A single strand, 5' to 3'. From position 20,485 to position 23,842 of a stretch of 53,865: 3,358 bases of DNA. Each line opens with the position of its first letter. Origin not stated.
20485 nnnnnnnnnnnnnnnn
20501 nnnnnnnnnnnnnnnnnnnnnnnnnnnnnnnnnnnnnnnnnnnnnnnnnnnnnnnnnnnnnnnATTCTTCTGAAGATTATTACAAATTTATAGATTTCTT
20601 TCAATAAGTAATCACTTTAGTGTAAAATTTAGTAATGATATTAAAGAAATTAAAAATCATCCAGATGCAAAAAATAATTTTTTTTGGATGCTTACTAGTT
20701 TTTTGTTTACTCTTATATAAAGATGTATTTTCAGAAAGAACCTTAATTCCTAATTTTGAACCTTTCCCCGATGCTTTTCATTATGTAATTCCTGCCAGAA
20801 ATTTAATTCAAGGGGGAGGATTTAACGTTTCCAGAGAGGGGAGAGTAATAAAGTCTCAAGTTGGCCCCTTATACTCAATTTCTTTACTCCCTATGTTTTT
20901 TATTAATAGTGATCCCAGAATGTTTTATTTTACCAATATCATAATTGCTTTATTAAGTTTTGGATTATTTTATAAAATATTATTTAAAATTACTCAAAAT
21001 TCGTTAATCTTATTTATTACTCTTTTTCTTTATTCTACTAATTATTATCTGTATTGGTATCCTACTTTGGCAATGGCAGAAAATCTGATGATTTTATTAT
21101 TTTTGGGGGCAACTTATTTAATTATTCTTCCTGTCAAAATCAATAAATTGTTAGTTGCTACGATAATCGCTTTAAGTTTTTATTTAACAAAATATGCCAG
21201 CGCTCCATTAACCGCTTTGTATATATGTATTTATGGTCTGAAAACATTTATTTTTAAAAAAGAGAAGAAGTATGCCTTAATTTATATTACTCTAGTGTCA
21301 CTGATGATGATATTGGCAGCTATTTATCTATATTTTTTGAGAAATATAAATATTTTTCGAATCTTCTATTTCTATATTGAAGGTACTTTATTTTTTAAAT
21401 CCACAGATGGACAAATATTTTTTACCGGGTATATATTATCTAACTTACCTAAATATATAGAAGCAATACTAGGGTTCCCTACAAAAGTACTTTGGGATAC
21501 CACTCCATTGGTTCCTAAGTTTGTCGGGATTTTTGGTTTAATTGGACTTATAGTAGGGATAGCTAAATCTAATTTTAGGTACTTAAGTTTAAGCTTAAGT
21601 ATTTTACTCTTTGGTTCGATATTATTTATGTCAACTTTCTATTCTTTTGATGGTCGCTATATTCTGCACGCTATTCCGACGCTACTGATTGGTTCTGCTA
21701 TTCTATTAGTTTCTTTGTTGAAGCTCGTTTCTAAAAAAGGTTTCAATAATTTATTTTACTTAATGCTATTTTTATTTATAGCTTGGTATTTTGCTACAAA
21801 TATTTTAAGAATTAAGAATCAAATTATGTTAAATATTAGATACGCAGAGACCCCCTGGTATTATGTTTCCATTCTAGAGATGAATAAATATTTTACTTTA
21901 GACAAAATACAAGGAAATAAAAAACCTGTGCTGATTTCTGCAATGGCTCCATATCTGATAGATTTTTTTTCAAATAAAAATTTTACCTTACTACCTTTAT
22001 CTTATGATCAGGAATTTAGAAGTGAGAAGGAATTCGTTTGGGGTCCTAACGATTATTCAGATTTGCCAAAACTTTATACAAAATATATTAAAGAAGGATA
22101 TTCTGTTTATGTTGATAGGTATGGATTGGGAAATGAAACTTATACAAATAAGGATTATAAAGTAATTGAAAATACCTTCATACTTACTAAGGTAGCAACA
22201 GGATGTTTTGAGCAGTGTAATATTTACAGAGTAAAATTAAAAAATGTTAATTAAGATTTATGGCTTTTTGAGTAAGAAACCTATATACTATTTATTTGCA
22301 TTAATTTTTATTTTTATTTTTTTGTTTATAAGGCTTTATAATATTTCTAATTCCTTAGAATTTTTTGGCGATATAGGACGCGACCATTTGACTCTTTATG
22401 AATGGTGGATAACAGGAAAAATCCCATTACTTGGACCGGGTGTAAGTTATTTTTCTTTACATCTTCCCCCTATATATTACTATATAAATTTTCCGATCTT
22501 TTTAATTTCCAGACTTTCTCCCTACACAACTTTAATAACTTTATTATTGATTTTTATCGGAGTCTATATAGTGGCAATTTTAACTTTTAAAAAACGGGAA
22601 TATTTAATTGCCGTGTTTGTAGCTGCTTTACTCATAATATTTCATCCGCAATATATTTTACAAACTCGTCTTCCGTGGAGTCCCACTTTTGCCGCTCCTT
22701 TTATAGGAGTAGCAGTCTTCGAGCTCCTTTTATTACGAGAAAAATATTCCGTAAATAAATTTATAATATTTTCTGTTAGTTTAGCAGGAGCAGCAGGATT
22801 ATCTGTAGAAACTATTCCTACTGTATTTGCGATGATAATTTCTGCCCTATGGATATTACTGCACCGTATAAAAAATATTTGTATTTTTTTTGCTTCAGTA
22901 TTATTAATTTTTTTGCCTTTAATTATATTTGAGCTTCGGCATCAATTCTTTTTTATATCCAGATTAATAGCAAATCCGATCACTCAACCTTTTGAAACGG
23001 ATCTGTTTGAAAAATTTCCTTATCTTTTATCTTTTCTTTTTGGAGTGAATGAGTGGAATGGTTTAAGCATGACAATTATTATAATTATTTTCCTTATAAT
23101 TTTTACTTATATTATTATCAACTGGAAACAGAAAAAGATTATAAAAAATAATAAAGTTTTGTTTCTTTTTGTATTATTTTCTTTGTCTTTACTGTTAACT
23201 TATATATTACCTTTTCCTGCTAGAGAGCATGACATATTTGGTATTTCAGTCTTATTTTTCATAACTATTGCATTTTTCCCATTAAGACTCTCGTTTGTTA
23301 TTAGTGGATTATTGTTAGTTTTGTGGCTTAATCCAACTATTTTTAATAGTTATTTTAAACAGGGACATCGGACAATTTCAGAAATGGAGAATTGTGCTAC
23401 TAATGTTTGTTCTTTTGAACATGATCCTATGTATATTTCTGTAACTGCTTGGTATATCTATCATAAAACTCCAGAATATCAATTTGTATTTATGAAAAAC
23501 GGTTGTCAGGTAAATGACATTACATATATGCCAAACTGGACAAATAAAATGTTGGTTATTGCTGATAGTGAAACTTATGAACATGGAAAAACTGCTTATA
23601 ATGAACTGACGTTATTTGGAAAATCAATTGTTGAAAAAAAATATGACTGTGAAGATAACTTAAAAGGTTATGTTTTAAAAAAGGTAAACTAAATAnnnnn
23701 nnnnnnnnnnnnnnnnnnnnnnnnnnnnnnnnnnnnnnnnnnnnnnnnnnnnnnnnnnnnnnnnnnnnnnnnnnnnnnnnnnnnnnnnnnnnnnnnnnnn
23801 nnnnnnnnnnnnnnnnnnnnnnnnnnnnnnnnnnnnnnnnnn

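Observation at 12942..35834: Eight divergent GT-C-like polytopic membrane proteins in one locus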

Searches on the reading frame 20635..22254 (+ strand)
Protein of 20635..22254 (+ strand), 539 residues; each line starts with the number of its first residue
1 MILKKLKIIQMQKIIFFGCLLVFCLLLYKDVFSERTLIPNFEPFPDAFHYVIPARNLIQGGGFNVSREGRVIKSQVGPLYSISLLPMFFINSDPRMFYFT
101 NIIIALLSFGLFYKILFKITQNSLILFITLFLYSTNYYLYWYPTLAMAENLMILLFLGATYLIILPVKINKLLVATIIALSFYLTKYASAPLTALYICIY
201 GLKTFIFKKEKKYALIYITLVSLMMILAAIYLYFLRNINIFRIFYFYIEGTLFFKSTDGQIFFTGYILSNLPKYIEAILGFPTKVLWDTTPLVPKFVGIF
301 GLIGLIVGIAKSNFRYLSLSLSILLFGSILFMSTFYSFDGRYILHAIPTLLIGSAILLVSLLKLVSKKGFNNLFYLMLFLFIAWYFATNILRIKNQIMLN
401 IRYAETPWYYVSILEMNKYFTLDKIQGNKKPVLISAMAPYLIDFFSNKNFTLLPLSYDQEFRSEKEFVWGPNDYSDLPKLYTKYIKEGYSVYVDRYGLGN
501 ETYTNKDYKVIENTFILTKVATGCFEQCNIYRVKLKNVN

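Call 3: search_protein_families(library=pfam, proteins=[window:20635-22254:+], max_evalue=0.1)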
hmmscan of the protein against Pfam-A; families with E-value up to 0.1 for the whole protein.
window:20635-22254:+ (539 aa): 0 families

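Call 4: search_protein_families(library=ncbifam, proteins=[window:20635-22254:+], max_evalue=0.1)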
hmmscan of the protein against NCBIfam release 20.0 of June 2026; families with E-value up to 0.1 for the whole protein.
window:20635-22254:+ (539 aa): 0 families

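Call 14: find_homologous_proteins(query=window:20635-22254:+, max_evalue=0.001)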
Query window:20635-22254:+ (539 aa): 316 proteins with E <= 0.001 among 8000 candidates; the best 120 are listed.
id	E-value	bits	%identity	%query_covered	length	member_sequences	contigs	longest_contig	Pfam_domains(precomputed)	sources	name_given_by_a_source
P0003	0.0e+0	1170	100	100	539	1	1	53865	-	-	-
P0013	1.5e-273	927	78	98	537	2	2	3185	-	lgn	-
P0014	2.9e-209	715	62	99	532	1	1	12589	-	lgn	-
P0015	9.9e-207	706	62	98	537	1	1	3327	-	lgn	-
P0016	9.7e-204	696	62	96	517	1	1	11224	-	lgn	-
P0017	2.6e-201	688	60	99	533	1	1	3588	-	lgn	-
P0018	4.2e-196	671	58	97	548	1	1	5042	-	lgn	-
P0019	9.3e-194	663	57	100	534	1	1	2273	-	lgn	-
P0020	1.5e-188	646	55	100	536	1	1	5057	-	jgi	jgi:hypothetical protein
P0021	2.8e-163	563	52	96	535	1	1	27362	-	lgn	-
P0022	6.0e-163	562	53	96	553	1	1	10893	-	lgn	-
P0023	9.5e-163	561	51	94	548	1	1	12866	-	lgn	-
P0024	7.6e-162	558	52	97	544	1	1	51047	-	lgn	-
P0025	5.1e-159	549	50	98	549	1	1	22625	-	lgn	-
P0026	7.4e-158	545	50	100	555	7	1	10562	-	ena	-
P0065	7.4e-149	515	49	96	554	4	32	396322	-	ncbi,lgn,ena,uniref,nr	ncbi:MAG: hypothetical protein ACD_32C00014G0009 [uncultured bacterium]|uniref:Glycosyltransferase R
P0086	7.5e-146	505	48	100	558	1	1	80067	-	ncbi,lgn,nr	ncbi:hypothetical protein HYS96_04620 [Candidatus Daviesbacteria bacterium]|nr:hypothetical protein 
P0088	1.7e-145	504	48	94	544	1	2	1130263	-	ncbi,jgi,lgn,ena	ncbi:MAG: hypothetical protein WCV81_01990 [Microgenomates group bacterium]|jgi:hypothetical protein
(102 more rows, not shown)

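Call 26: find_encoding_contigs(protein=P0088, flank=10000, max_places=3)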
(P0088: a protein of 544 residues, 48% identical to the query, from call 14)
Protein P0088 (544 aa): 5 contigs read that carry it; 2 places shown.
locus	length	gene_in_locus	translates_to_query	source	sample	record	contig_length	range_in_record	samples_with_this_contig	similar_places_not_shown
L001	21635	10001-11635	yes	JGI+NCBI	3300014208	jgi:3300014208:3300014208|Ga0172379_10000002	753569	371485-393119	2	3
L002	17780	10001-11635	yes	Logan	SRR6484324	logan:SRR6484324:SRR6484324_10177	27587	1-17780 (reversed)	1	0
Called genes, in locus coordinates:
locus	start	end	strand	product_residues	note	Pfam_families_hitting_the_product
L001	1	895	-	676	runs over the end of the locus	-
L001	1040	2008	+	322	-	PF00535:Glycos_transf_2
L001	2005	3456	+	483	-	PF00535:Glycos_transf_2, PF10111:Glyco_tranf_2_2 (weak), PF13641:Glyco_tranf_2_3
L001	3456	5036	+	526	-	PF00534:Glycos_transf_1, PF13692:Glyco_trans_1_4 (weak)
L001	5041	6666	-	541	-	PF19830:DUF6311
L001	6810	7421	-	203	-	PF05148:Methyltransf_8, PF13489:Methyltransf_23, PF07021:MetW (weak), PF13847:Methyltransf_31 (faint), PF08241:Methyltransf_11, PF08242:Methyltransf_12 (faint), PF13649:Methyltransf_25 (weak)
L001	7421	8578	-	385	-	PF00535:Glycos_transf_2, PF26629:GT2_TM_C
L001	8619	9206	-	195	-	PF13489:Methyltransf_23, PF13847:Methyltransf_31, PF08241:Methyltransf_11, PF13649:Methyltransf_25 (weak)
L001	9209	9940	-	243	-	PF00535:Glycos_transf_2, PF10111:Glyco_tranf_2_2 (weak), PF13641:Glyco_tranf_2_3 (weak)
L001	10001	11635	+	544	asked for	-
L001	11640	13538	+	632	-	-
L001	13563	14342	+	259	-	PF13578:Methyltransf_24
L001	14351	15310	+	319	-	PF00294:PfkB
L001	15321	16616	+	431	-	PF05221:AdoHcyase, PF00670:AdoHcyase_NAD, PF02826:2-Hacid_dh_C, PF07991:KARI_N (weak)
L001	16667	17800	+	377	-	PF04188:Mannosyl_trans2 (weak)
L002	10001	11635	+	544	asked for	-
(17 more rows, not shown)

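Call 76: list_cluster_members(proteins=[P0065, P0086, P0175, P0289, P0353, P0370, P0373, P0139])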
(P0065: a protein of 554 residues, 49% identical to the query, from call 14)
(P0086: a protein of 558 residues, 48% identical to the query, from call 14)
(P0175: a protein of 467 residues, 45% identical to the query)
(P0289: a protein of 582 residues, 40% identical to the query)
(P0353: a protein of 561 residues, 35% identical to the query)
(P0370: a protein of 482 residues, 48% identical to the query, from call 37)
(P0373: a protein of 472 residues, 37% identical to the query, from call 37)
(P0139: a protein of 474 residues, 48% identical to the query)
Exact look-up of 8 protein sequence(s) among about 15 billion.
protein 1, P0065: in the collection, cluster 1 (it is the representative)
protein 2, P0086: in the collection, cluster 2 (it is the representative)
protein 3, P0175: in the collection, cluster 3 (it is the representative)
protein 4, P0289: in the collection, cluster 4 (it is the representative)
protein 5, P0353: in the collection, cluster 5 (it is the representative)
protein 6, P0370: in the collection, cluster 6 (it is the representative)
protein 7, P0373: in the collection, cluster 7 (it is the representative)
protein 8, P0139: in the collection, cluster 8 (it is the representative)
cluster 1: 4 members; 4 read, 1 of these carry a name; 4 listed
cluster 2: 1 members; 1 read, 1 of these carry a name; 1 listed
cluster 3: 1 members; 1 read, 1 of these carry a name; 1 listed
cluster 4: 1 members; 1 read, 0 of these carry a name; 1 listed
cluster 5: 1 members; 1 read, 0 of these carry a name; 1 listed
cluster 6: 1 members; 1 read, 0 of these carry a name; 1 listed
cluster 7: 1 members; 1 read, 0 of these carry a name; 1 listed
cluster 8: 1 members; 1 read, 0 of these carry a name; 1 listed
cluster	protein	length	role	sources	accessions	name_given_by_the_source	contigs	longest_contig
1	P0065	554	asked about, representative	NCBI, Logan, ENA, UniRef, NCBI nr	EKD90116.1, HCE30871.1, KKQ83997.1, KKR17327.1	MAG: hypothetical protein ACD_32C00014G0009 [uncultured bacterium] | Glycosyltransferase RgtA/B/C/D-like domain-containing protein n=1 Tax=Candidatus ...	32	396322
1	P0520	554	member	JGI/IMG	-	-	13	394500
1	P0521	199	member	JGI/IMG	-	-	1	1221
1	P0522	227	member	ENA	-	-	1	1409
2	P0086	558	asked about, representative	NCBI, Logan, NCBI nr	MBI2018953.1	hypothetical protein HYS96_04620 [Candidatus Daviesbacteria bacterium] | hypothetical protein [Candidatus Daviesbacteria bacterium]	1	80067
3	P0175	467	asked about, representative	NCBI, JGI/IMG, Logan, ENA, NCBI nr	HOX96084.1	MAG TPA: hypothetical protein PLI45_01780 [Candidatus Woesebacteria bacterium] | hypothetical protein [Candidatus Woesebacteria bacterium]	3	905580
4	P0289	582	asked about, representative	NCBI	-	-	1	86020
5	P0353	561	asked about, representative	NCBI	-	-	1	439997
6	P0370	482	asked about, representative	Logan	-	-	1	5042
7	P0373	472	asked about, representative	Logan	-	-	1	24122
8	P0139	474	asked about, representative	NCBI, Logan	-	-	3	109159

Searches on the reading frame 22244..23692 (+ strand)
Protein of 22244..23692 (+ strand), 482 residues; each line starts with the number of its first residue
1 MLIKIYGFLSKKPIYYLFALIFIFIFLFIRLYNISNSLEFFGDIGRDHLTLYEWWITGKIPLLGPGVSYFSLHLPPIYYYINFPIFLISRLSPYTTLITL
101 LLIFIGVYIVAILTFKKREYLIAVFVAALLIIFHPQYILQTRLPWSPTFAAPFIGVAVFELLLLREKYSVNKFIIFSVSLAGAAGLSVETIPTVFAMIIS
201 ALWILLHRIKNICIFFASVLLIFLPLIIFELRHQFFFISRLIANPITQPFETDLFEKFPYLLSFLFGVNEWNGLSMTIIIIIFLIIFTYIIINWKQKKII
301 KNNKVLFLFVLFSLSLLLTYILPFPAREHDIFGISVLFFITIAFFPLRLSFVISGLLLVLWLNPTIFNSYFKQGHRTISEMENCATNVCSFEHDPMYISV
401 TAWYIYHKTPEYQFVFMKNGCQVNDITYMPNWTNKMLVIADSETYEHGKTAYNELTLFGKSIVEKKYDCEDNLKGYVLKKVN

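Call 3: search_protein_families(library=pfam, proteins=[window:22244-23692:+], max_evalue=0.1)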
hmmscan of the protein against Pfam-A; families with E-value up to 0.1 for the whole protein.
window:22244-23692:+ (482 aa): 0 families

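Call 4: search_protein_families(library=ncbifam, proteins=[window:22244-23692:+], max_evalue=0.1)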
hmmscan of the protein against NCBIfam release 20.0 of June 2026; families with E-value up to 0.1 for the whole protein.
window:22244-23692:+ (482 aa): 0 families

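Call 37: search_protein_representatives(protein=window:22244-23692:+)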
Query: 482 residues. Proteins with E-value up to 0.001 (for the whole library): 811; up to 1e-10: 203; up to 1e-30: 130. The best 150 are listed.
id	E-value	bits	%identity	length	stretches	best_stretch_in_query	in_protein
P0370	4.0e-139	481.2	48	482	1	16-480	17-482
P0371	1.3e-119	416.8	96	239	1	1-223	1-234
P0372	5.4e-95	335.6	36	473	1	23-481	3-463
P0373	1.6e-86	307.7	37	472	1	15-480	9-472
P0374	2.9e-84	300.2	40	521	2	11-298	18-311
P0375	1.5e-83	297.9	36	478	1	16-480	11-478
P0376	1.5e-80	288.0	36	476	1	16-479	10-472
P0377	3.1e-78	280.4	39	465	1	18-480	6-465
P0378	1.3e-76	275.1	37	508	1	11-480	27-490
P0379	3.4e-76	273.6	34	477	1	15-480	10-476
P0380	1.3e-75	271.7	36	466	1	18-478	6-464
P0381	3.4e-75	270.3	34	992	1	17-479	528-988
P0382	8.4e-75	269.0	36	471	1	16-480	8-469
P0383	2.7e-74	267.4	34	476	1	19-480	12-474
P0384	1.0e-73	265.5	35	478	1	14-480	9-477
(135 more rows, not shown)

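Call 39: search_protein_families(library=pfam, alignment_id=A4, max_evalue=0.1)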
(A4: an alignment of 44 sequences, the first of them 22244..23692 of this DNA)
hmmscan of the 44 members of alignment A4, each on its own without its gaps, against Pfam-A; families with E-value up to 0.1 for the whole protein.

A. member 1, window:22244-23692:+ (482 aa): 0 families

B. families by the number of members that match (of 44 scanned): 10 families
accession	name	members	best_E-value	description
PF13231.12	PMT_2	2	0.015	Dolichyl-phosphate-mannose-protein mannosyltransferase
PF01757.29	Acyl_transf_3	1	0.0003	Acyltransferase domain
PF04896.17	AmoC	1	0.006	Ammonia monooxygenase/methane monooxygenase, subunit C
PF13572.11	DUF4134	1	0.0083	Domain of unknown function (DUF4134)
PF24677.1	DUF7657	1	0.0088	Domain of unknown function (DUF7657)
PF07204.16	Orthoreo_P10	1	0.015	Orthoreovirus membrane fusion protein p10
PF08592.16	Anthrone_oxy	1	0.027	Anthrone oxygenase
PF04241.20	DUF423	1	0.04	Protein of unknown function (DUF423)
PF05871.18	ESCRT-II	1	0.066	ESCRT-II complex subunit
PF04807.17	Gemini_AC4_5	1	0.089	Geminivirus AC4/5 conserved region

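Call 40: search_solved_structures(query=A4, max_evalue=10)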
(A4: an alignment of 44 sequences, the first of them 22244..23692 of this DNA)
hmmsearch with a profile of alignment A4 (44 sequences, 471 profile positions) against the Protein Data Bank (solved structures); distinct sequences matched with E-value up to 10: 0.

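Call 55: predict_structure(alignment_id=A4)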
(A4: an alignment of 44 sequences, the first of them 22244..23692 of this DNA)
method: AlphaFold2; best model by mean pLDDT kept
length: 482 residues; sequences in the alignment: 44
mean_pLDDT: 93.0   pTM: 0.92
mean pLDDT of the five models: 93.0, 92.8, 92.5, 92.2, 91.5
residues with pLDDT >= 90: 406; 70-90: 60; 50-70: 8; < 50: 8
segments of 3 or more residues with pLDDT < 50: 1-6
pLDDT, mean of each block of 10 residues (from residue 1): 45 87 98 96 95 97 87 93 98 98 98 94 98 96 91 98 96 98 96 97 93 97 96 93 79 87 94 93 93 79 89 97 91 97 96 97 91 94 98 97 90 98 94 97 95 94 97 96 88
secondary structure, 60 per line:
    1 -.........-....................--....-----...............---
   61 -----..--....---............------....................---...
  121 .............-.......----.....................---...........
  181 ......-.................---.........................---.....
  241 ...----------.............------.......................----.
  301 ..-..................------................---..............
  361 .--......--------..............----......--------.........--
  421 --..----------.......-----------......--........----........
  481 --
elements in order: H2-10 H12-31 H34-37 H43-57 E70-73 H77-88 H95-114 H118-133 H135-141 H146-166 H170-186 H188-204 H208-232 H236-243 H254-266 H273-295 H304-321 H328-343 H347-361 H364-369 H378-391 E396-401 H410-418 E435-441 H453-458 E461-468 E473-480
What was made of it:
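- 22244..23692 (+): M4: 482-aa GT-C-fold enzyme; large family (811 representatives at E<=1e-3) with no Pfam model. AF2 model with pLDDT 93, pTM 0.92 (call 55).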

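Call 58: fold_search(model_id=the predicted structure, library=pdb)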
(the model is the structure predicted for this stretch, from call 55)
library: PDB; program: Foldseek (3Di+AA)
matches with E <= 10: 245; with E <= 0.001: 2
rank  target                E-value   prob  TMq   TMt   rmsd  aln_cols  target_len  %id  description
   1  9s6t_A                1.6e-04  1.00  0.51  0.51   8.5       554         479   10  Ternary cryo-EM structure of chicken ALG12 with Dol25-PP-GlcNAc2Man7, Dol25-P-Man, and Fab (released 2026-03-18)
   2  5f15                  3.8e-04  1.00  0.54  0.49   8.9       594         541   12  Crystal Structure of ArnT from Cupriavidus metallidurans bound to Undecaprenyl phosphate (released 2016-02-17)
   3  5ezm                  1.3e-03  1.00  0.59  0.54   7.2       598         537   10  Crystal Structure of ArnT from Cupriavidus metallidurans in the apo state (released 2016-02-17)
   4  3waj                  1.6e-03  1.00  0.46  0.31  12.4       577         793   10  Crystal structure of the Archaeoglobus fulgidus oligosaccharyltransferase (O29867_ARCFU) complex with Zn and sulfate (released 2013-10-30)
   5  8pn9_A                2.2e-03  1.00  0.48  0.37  12.9       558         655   12  Structure of human oligosaccharyltransferase OST-A complex bound to NGI-1 (released 2024-05-08)
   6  7oci_F                8.8e-03  1.00  0.47  0.37  11.5       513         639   14  Cryo-EM structure of yeast Ost6p containing oligosaccharyltransferase complex (released 2022-02-16)
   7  9s6u_A                9.6e-03  1.00  0.53  0.48   9.0       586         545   10  Ternary cryo-EM structure of human ALG9 with Dol25-PP-GlcNAc2Man8, Dol25-P-Man and Fab (released 2026-03-18)
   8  9s6r_A                1.1e-02  1.00  0.40  0.48  10.8       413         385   10  Ternary cryo-EM structure of yeast ALG3 with Dol25-PP-GlcNAc2Man5, Dol25-P-Man, and Fab (released 2026-03-18)
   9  8b6l_I                1.1e-02  1.00  0.45  0.33  17.6       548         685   11  Subtomogram average of the human Sec61-TRAP-OSTA-translocon (released 2022-12-07)
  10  5ogl_A                1.8e-02  1.00  0.49  0.36  12.6       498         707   12  Structure of bacterial oligosaccharyltransferase PglB in complex with an acceptor peptide and an lipid-linked oligosac (released 2017-10-25)
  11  6gxc_A                2.1e-02  1.00  0.41  0.31  10.7       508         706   13  Bacterial oligosaccharyltransferase PglB in complex with an inhibitory peptide and a reactive lipid-linked oligosaccha (released 2018-11-14)
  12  5gmy_A                2.2e-02  1.00  0.42  0.27  11.3       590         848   11  Crystal structure of the Archaeoglobus fulgidus oligosaccharyltransferase (O29867_ARCFU) tethered with an acceptor pep (released 2017-02-01)
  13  9s6s_A                2.4e-02  1.00  0.47  0.43  10.0       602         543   10  Ternary cryo-EM structure of human ALG9 with Dol25-PP-GlcNAc2Man6, Dol25-P-Man and Fab (released 2026-03-18)
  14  6c26_A                2.8e-02  1.00  0.50  0.40  11.2       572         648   14  The Cryo-EM structure of a eukaryotic oligosaccharyl transferase complex (released 2018-01-31)
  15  6w98_A                3.0e-02  1.00  0.51  0.23   8.4       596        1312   10  Single-Particle Cryo-EM Structure of Arabinofuranosyltransferase AftD from Mycobacteria (released 2020-05-13)
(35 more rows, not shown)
